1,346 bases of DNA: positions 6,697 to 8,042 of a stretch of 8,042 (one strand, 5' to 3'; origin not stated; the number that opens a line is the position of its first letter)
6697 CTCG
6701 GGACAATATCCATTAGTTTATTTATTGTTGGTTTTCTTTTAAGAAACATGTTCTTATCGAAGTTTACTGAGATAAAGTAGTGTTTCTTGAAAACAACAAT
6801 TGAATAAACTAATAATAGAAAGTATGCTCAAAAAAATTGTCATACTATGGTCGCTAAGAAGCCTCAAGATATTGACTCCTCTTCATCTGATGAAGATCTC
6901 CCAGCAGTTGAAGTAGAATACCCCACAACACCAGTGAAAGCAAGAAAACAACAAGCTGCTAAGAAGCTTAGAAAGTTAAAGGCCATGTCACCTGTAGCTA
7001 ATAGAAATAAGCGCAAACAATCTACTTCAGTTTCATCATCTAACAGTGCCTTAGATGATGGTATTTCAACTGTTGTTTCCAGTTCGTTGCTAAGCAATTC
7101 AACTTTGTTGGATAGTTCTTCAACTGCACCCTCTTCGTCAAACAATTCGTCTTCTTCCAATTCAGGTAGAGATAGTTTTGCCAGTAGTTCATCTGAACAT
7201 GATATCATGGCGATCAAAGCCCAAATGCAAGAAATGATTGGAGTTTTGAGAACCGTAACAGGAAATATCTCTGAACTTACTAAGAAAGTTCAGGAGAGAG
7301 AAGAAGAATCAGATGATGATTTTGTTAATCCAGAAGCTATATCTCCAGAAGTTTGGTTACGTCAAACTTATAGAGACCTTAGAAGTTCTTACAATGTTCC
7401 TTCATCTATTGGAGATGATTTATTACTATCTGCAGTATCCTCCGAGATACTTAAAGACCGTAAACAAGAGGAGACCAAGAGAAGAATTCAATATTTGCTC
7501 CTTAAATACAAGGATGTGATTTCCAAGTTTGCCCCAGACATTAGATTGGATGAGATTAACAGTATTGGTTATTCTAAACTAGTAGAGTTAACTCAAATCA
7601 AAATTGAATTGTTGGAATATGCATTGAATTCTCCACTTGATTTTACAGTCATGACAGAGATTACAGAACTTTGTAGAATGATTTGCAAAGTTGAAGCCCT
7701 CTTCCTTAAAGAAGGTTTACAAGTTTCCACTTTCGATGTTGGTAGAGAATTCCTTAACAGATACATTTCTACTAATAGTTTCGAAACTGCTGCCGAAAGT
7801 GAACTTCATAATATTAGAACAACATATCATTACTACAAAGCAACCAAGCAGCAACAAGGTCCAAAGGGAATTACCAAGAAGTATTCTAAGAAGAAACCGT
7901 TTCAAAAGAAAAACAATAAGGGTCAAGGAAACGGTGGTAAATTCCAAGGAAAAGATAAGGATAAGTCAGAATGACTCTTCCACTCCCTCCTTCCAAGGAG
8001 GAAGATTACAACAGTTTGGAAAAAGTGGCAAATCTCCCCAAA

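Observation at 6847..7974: Unrecognised 375-aa basic/Ser-rich protein immediately downstream of, and co-oriented with, the recombinase fragment; possible Gag-like partner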

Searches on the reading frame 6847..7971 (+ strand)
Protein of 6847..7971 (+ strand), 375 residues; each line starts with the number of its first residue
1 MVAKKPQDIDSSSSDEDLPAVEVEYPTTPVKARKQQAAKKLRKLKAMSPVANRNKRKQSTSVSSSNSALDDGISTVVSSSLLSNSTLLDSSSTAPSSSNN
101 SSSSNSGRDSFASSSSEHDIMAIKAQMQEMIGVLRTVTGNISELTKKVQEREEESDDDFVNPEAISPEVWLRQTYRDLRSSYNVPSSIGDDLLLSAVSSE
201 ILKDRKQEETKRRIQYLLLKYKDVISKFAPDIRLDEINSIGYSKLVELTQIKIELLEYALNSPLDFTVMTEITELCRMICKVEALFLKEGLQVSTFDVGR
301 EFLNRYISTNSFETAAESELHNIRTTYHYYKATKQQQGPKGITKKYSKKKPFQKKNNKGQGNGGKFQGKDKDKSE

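Call 4: search_protein_families(library=pfam, proteins=[window:6847-7971:+], max_evalue=1)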
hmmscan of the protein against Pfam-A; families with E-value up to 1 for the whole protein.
window:6847-7971:+ (375 aa): 1 family
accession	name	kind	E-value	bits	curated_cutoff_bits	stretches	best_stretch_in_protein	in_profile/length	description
PF14906.12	DUF4495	-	0.06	12.9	25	1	112-187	202-275/319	Domain of unknown function (DUF4495)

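Call 5: find_homologous_proteins(query=window:6847-7971:+, max_evalue=0.001)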
Query window:6847-7971:+ (375 aa): 3 proteins with E <= 0.001 among 8000 candidates.
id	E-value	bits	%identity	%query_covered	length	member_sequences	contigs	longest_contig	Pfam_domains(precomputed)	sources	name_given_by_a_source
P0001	3.6e-234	794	100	100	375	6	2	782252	-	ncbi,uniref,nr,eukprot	ncbi:predicted protein [Naegleria gruberi]|uniref:Predicted protein n=1 Tax=Naegleria gruberi TaxID=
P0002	1.7e-101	358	100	48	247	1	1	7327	-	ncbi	ncbi:predicted protein, partial [Naegleria gruberi]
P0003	1.1e-56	211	36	96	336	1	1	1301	-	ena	-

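Call 6: find_encoding_contigs(protein=P0001, flank=10000, max_places=10)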
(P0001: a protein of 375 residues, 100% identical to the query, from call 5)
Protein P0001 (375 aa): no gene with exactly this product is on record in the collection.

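Call 7: find_encoding_contigs(protein=P0002, flank=10000, max_places=10)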
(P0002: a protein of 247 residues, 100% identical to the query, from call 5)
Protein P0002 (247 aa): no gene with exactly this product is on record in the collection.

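Call 8: find_encoding_contigs(protein=P0003, flank=10000, max_places=10)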
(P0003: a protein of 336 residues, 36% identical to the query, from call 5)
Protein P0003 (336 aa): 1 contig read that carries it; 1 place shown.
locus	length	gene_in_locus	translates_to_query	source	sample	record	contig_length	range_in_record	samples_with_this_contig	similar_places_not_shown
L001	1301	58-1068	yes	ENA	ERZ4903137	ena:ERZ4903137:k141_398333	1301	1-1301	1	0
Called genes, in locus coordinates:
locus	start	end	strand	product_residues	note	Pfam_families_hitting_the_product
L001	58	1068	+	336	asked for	-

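Call 9: list_cluster_members(proteins=[P0001, P0002, P0003])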
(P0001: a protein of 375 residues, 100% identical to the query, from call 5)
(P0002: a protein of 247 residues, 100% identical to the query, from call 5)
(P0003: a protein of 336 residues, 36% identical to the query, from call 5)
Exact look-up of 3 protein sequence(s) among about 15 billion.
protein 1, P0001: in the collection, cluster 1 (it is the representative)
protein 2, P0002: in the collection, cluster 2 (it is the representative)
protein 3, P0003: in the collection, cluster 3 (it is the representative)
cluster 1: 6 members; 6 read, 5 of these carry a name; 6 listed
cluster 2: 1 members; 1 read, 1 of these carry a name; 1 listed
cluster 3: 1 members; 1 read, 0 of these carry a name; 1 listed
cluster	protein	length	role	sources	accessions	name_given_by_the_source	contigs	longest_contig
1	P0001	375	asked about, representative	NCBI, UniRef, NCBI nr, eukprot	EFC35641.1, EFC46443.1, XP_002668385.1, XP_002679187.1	predicted protein [Naegleria gruberi] | Predicted protein n=1 Tax=Naegleria gruberi TaxID=5762 RepID=D2V9E0_NAEGR | uncharacterized protein NAEGRDRAFT_54817 [Naegleria gruberi]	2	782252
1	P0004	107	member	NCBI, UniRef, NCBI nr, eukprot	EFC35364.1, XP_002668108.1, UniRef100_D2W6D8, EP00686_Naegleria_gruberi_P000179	predicted protein [Naegleria gruberi] | Predicted protein n=1 Tax=Naegleria gruberi TaxID=5762 RepID=D2W6D8_NAEGR | uncharacterized protein NAEGRDRAFT_76981 [Naegleria gruberi]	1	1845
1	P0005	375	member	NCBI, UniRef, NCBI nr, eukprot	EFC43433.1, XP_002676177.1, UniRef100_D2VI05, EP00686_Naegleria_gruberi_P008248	predicted protein [Naegleria gruberi] | Predicted protein n=1 Tax=Naegleria gruberi TaxID=5762 RepID=D2VI05_NAEGR | uncharacterized protein NAEGRDRAFT_49700 [Naegleria gruberi]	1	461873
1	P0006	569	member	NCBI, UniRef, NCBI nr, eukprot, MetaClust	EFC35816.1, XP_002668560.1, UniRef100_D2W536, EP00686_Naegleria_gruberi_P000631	predicted protein [Naegleria gruberi] | Predicted protein n=2 Tax=Naegleria gruberi TaxID=5762 RepID=D2W536_NAEGR | uncharacterized protein NAEGRDRAFT_76524 [Naegleria gruberi]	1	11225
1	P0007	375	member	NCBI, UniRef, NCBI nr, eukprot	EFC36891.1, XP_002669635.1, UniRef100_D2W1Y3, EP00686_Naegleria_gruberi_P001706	predicted protein [Naegleria gruberi] | Predicted protein n=1 Tax=Naegleria gruberi TaxID=5762 RepID=D2W1Y3_NAEGR | uncharacterized protein NAEGRDRAFT_75391 [Naegleria gruberi]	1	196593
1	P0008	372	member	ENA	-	-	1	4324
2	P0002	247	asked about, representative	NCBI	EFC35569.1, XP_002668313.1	predicted protein, partial [Naegleria gruberi]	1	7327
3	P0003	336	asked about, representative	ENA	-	-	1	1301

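Call 15: find_encoding_contigs(protein=P0008, flank=10000, max_places=10)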
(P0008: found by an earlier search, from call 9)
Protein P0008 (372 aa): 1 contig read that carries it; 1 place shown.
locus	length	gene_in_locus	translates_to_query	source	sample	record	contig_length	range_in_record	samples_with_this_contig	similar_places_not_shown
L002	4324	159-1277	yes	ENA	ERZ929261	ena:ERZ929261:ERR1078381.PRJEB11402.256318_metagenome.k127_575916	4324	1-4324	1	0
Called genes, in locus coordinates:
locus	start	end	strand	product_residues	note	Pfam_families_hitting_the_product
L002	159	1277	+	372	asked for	-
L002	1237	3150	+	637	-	PF00078:RVT_1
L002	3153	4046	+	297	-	-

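Call 26: search_protein_families(library=pfam, proteins=[L002:1279-3147:+, L002:3153-4043:+], max_evalue=0.1)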
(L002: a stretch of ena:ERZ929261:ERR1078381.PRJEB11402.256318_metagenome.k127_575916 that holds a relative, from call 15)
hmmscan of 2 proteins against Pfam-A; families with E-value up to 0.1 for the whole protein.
L002:1279-3147:+ (623 aa): 4 families
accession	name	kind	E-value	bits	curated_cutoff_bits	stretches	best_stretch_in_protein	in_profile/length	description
PF00078.32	RVT_1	-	2.9e-26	92.9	29.6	1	87-249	1-203/205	Reverse transcriptase (RNA-dependent DNA polymerase)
PF05869.16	Dam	-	0.00075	19.6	28.1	1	485-578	12-108/169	DNA N-6-adenine-methyltransferase (Dam)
PF13456.12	RVT_3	-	0.017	15.5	21.6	1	379-481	23-121/123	Reverse transcriptase-like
PF25065.1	RM3_Med14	-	0.018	15.4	22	0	237-284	46-95/110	Med14 RM domain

L002:3153-4043:+ (297 aa): 1 family
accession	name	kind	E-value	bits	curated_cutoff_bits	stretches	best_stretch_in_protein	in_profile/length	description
PF00589.27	Phage_integrase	-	0.00016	21.9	27.1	1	132-278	35-168/172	Phage integrase family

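Call 27: find_homologous_proteins(query=L002:3153-4043:+, max_evalue=0.001)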
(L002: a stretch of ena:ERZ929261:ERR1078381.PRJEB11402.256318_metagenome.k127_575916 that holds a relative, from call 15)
Query L002:3153-4043:+ (297 aa): 10 proteins with E <= 0.001 among 798 candidates.
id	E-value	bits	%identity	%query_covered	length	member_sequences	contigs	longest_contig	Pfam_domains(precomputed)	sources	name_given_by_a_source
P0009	6.3e-194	661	98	100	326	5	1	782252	-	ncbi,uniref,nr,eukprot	ncbi:predicted protein [Naegleria gruberi]|uniref:Predicted protein n=1 Tax=Naegleria gruberi TaxID=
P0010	5.6e-97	343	51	99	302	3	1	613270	-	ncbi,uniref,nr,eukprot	ncbi:predicted protein [Naegleria gruberi]|uniref:Predicted protein n=1 Tax=Naegleria gruberi TaxID=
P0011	1.7e-95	338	52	96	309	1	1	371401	PF00589.28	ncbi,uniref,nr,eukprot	ncbi:predicted protein [Naegleria gruberi]|uniref:Predicted protein n=1 Tax=Naegleria gruberi TaxID=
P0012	1.4e-85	305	49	99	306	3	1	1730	PF00589.28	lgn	-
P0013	3.4e-82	294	50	85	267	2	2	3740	-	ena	-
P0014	9.7e-81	290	48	98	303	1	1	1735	PF00589.28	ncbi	-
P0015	3.2e-58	216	42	97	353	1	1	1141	PF00589.28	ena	-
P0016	3.8e-44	169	75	36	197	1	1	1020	-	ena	-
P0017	6.6e-39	152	48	61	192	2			PF00589.28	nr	nr:unnamed protein product [Naegleria fowleri]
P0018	5.9e-33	133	52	47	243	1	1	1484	-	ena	-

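Call 31: find_related_loci(query=A1, collection=metagenome_contigs, flank=10000)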
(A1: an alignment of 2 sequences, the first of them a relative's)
Query A1 (375 aa) in metagenome_contigs; peptide patterns used: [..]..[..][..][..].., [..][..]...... (x = any residue, [..] = any of these).
477 stretches matched a pattern, but none encodes a relative of the query by tblastn (E <= 1e-3).

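Call 32: search_protein_representatives(alignment_id=A1)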
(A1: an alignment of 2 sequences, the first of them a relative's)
Query: 2 sequences, 381 profile positions. Proteins with E-value up to 0.001 (for the whole library): 16; up to 1e-10: 13; up to 1e-30: 7. The best 16 are listed.
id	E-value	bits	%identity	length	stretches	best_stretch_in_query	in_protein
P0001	4.3e-217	736.7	-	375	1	1-380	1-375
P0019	1.9e-154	530.5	-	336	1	11-379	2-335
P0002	9.4e-92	324.2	-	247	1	1-180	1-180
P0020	3.4e-42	161.0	-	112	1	155-239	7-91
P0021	1.6e-38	148.9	-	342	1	90-376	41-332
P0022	2.1e-35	138.6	-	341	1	53-372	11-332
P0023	1.7e-32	129.1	-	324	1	125-357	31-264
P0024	3.8e-17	78.6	-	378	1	203-373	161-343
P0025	9.1e-17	77.3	-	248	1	186-372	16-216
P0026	1.2e-14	70.4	-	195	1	126-262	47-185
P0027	2.6e-13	65.9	-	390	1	50-329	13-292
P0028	2.7e-12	62.6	-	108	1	11-148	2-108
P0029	6.0e-11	58.2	-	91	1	47-96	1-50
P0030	1.9e-07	46.7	-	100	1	173-248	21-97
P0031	6.5e-06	41.6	-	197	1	54-250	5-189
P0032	1.5e-05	40.4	-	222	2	277-327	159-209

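Call 34: list_cluster_members(proteins=[P0019, P0021, P0022, P0023, P0024, P0025, P0026, P0027, P0031, P0032])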
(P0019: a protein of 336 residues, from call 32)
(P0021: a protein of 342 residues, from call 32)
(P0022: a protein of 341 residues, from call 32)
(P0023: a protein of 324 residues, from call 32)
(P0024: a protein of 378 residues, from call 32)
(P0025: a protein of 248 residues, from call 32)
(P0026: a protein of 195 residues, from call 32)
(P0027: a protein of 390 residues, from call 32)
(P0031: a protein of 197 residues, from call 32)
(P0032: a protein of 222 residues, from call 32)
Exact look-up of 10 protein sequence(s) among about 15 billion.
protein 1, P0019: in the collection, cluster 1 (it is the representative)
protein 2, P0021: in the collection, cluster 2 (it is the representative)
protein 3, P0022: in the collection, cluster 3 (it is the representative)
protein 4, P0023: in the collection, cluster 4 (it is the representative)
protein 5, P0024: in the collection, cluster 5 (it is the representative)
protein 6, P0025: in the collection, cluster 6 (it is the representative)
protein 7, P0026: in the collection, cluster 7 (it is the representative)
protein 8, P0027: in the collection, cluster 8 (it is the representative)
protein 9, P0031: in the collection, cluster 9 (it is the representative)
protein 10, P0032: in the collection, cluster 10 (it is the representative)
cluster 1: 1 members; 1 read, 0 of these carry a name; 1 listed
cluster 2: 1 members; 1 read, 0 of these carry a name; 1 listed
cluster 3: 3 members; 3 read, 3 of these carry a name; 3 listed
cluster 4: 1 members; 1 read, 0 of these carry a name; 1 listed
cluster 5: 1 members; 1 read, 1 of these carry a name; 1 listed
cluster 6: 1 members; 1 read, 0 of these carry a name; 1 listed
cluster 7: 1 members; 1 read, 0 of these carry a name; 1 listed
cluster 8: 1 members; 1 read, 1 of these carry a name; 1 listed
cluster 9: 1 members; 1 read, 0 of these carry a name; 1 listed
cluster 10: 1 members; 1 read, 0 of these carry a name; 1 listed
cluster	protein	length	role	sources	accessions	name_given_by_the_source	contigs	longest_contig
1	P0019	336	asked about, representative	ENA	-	-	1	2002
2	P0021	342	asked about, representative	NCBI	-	-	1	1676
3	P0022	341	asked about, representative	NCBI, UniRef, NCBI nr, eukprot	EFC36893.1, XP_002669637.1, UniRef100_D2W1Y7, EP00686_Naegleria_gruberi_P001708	predicted protein [Naegleria gruberi] | Predicted protein n=1 Tax=Naegleria gruberi TaxID=5762 RepID=D2W1Y7_NAEGR | uncharacterized protein NAEGRDRAFT_54067 [Naegleria gruberi]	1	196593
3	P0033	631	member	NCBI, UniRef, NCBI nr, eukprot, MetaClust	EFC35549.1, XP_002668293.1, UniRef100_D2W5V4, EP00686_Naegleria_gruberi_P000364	predicted protein [Naegleria gruberi] | Predicted protein n=1 Tax=Naegleria gruberi TaxID=5762 RepID=D2W5V4_NAEGR | uncharacterized protein NAEGRDRAFT_60086 [Naegleria gruberi]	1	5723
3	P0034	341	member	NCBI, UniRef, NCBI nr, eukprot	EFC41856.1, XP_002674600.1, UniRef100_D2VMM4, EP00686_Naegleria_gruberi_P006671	predicted protein [Naegleria gruberi] | Predicted protein n=1 Tax=Naegleria gruberi TaxID=5762 RepID=D2VMM4_NAEGR | uncharacterized protein NAEGRDRAFT_70190 [Naegleria gruberi]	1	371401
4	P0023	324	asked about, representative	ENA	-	-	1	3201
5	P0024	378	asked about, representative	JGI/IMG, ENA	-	hypothetical protein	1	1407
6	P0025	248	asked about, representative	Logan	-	-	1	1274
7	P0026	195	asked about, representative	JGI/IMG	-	-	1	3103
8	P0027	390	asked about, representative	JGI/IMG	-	hypothetical protein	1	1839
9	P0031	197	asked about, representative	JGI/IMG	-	-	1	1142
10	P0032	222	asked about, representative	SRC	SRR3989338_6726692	-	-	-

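Call 35: find_encoding_contigs(protein=P0023, flank=10000)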
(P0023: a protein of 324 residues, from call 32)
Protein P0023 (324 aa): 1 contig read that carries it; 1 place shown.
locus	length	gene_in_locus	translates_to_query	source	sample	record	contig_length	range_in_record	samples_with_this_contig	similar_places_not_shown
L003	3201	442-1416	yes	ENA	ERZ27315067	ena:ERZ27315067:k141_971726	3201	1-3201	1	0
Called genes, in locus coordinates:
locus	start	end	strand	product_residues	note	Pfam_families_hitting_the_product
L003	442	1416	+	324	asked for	-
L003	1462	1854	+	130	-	-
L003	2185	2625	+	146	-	PF01734:Patatin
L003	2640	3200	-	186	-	?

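Call 36: find_encoding_contigs(protein=P0013, flank=10000)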
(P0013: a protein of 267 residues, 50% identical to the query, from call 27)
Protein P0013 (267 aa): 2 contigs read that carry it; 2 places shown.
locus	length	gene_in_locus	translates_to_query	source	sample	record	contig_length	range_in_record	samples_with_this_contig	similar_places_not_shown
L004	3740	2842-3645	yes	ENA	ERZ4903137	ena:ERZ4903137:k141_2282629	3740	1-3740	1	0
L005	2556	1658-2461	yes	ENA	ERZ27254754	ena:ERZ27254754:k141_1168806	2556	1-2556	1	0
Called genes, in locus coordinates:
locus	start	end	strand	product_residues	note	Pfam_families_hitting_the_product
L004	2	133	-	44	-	?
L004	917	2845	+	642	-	PF00078:RVT_1, PF05869:Dam (faint)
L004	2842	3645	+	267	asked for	-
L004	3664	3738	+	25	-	?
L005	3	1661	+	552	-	?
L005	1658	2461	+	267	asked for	-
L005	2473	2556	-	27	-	?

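Call 44: search_solved_structures(query=A4, max_evalue=10)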
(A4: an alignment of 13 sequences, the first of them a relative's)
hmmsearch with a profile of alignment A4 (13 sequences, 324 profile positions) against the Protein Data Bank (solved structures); distinct sequences matched with E-value up to 10: 3.
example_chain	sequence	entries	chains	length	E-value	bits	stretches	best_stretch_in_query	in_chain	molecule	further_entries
6vag_A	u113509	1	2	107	0.36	13.3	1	47-82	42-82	Phosphoprotein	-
4eij_A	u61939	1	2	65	0.45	12.9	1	50-87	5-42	P protein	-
8izl_D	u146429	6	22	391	0.67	12.4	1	30-85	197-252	Phosphoprotein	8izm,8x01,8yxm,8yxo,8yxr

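Call 50: predict_structure(alignment_id=A4)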
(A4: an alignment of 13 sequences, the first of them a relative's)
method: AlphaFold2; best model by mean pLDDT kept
length: 375 residues; sequences in the alignment: 13
mean_pLDDT: 60.3   pTM: 0.38
mean pLDDT of the five models: 60.3, 59.8, 57.9, 55.8, 55.6
residues with pLDDT >= 90: 45; 70-90: 103; 50-70: 48; < 50: 179
segments of 3 or more residues with pLDDT < 50: 1-8, 12-15, 17-104, 106-111, 153-162, 234-238, 295-300, 302-314, 340-375
pLDDT, mean of each block of 10 residues (from residue 1): 40 44 36 42 39 37 39 34 37 37 42 62 83 80 63 42 69 91 91 90 85 89 80 49 79 91 87 93 78 51 46 54 76 63 40 41 41 42
secondary structure, 60 per line:
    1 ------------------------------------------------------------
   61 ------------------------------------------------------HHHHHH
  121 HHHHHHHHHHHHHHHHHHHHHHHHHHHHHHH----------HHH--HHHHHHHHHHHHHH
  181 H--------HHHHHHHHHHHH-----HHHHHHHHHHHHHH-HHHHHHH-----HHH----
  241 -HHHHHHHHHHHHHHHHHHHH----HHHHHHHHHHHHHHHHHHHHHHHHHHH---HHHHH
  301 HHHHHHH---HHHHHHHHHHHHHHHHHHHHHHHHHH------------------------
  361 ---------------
elements in order: H115-151 H167-181 H190-201 H207-220 H222-228 H242-261 H266-292 H296-307 H311-336

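Call 60: find_homologous_proteins(query=L002:1279-3147:+, max_evalue=1e-10)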
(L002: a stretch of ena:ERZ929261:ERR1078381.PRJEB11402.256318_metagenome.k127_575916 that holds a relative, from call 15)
Query L002:1279-3147:+ (623 aa): 107 proteins with E <= 1e-10 among 7066 candidates.
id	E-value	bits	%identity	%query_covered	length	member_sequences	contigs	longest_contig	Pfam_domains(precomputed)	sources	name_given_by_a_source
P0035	0.0e+0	1430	100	100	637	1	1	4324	PF00078.33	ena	-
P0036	1.3e-223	762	77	68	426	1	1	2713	PF00078.33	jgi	jgi:hypothetical protein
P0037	3.1e-215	734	52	100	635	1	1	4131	PF00078.33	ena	-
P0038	1.2e-188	646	49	96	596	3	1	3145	PF00078.33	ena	-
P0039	4.6e-188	645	47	98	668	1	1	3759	PF00078.33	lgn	-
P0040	6.5e-183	628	47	98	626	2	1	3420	PF00078.33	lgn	-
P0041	5.7e-169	581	45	93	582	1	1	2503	PF00078.33,PF05869.17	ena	-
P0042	6.8e-169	581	45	99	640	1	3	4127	PF00078.33,PF05869.17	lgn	-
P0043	3.4e-58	216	30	92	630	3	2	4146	PF00078.33,PF05869.17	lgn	-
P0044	4.8e-57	212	29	89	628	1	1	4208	PF00078.33,PF05869.17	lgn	-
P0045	3.9e-56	209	30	92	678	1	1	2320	PF00078.33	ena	-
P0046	4.0e-56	209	40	39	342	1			-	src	-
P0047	3.5e-52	196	28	94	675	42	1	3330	PF00078.33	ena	-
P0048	1.0e-51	194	28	96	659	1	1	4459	PF00078.33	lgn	-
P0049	2.9e-51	193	29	86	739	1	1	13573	PF00078.33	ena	-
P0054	4.0e-48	182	29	86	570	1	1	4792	PF00078.33,PF05869.17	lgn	-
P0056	5.6e-48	182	30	83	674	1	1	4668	PF00078.33,PF17917.8,PF05869.17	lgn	-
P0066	2.2e-43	167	25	92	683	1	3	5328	PF00078.33,PF05869.17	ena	-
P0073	3.7e-41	159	28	88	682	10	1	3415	PF00078.33,PF17917.8,PF05869.17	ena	-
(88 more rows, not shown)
